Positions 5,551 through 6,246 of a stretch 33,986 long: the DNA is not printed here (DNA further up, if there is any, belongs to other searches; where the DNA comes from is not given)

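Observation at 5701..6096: Single reverse-oriented, AT-rich gene embedded in the early operon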

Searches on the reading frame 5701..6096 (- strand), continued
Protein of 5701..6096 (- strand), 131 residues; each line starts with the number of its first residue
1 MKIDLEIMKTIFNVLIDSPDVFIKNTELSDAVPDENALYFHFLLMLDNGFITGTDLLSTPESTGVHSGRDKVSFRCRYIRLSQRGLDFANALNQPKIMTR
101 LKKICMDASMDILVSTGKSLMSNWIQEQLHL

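Call 83: find_encoding_contigs(protein=P0110, flank=5000, max_places=1)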
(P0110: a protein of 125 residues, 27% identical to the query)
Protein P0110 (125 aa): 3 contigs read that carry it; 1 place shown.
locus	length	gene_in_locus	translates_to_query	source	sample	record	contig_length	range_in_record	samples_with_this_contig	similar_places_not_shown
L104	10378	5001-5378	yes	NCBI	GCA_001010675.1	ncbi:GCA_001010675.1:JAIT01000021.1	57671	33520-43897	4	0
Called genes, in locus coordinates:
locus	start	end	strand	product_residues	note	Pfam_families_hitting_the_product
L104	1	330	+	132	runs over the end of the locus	-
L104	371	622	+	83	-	-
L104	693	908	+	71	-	-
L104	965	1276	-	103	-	-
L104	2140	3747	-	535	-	-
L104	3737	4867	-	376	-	-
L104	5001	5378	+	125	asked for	-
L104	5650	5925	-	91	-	PF00216:Bac_DNA_binding, PF18291:HU-HIG (weak)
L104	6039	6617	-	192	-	PF00596:Aldolase_II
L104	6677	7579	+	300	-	PF01795:Methyltransf_5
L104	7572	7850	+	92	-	-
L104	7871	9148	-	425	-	PF12912:N_NLPC_P60, PF12913:SH3_6, PF00877:NLPC_P60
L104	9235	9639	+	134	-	-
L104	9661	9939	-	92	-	-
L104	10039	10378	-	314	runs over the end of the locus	PF00056:Ldh_1_N, PF02866:Ldh_1_C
